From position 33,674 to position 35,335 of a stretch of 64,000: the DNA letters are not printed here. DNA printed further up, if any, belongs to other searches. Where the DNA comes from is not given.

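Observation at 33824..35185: HTH-XRE DNA-binding domain encoded in frame with, and directly upstream of, inositol-1-phosphate synthase; internal AGGAGG+ATG suggests two products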

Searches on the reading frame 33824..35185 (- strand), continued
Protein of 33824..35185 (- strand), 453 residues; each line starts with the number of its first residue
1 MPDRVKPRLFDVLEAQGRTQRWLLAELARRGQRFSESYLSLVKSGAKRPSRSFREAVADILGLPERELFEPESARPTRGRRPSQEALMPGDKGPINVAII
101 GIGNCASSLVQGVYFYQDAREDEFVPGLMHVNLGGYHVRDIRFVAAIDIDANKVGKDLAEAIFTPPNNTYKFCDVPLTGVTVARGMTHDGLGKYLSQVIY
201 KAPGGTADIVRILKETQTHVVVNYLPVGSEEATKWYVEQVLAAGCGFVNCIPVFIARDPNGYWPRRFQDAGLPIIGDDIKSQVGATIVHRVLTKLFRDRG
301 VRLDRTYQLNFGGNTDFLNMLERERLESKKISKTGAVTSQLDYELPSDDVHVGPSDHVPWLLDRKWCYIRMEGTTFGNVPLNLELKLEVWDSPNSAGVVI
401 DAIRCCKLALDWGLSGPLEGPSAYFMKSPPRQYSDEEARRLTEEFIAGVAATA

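Call 58: search_solved_structures(query=window:33824-34924:-, max_evalue=1e-10, show_alignments=2)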
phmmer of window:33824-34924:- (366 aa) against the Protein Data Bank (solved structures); distinct sequences matched with E-value up to 1e-10: 3.
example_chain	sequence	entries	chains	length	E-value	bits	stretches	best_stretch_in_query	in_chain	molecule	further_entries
1gr0_A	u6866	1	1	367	1.5e-146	491.4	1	7-361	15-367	INOSITOL-3-PHOSPHATE SYNTHASE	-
6k96_A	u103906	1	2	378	4.3e-53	183.8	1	8-345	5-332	Five-membered-cyclitol-phosphate synthase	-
3cin_A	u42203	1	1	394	1.5e-22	83.3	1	156-343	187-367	Myo-inositol-1-phosphate synthase-related protein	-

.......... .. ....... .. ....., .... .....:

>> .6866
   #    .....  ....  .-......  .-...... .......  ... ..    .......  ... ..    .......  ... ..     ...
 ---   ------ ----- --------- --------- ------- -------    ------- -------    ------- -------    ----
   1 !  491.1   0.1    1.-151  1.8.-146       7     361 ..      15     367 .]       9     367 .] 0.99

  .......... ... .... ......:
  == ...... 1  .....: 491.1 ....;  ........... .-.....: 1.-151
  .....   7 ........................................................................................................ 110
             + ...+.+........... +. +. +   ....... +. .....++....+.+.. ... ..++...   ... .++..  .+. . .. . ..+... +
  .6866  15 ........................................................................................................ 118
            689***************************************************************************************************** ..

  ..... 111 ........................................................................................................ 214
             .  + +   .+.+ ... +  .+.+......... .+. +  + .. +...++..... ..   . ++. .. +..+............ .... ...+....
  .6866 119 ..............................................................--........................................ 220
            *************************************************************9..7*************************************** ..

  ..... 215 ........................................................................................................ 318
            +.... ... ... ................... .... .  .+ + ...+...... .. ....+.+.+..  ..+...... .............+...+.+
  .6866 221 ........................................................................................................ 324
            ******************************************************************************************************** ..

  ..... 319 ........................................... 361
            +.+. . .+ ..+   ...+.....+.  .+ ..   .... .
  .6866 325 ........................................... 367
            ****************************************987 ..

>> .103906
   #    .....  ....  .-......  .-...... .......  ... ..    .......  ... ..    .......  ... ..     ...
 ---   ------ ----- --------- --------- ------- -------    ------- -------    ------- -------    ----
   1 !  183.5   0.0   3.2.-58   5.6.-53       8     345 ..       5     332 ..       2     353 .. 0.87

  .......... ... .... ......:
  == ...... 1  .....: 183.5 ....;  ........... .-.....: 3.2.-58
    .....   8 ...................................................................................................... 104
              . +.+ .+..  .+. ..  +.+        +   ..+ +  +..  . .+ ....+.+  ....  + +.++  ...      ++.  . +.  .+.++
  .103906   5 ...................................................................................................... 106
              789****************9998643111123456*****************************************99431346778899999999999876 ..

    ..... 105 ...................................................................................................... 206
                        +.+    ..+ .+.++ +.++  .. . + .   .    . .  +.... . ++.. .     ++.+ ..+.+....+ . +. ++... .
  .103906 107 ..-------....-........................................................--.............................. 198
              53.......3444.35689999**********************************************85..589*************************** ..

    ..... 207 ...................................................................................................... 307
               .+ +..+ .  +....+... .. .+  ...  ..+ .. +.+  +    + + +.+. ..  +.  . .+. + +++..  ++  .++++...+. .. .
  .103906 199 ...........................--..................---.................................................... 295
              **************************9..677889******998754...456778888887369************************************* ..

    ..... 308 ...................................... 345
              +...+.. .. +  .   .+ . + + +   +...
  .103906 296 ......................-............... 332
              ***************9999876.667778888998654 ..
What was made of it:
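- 33824..34924 (-): Short coding sequence: 366-aa MIPS without the HTH (short isoform, inferred). It aligns end to end with M. tuberculosis Ino1 (1GR0), E = 1.5e-146 (call 58).
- On Myo-inositol-1-phosphate (inositol-3-phosphate) synthase: 1GR0 matches at E = 1.5e-146 over residues 7-361 of the short form (call 58).
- Closest known: BzdR: an XRE-type HTH, a linker and a shikimate-kinase-like domain. Different: Here the enzyme domain matches a characterised Ino1 (1GR0) at E = 1.5e-146 over its full length (call 58), and in some lineages it is the only form encoded at that locus.
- Checked: Residues 88-453 match M. tuberculosis Ino1 (1GR0) over its whole length, E = 1.5e-146 (call 58).
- It aligns end to end with Mtb Ino1 at E = 1.5e-146, and the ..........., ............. 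and DSPNSAG segments are conserved (call 58).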
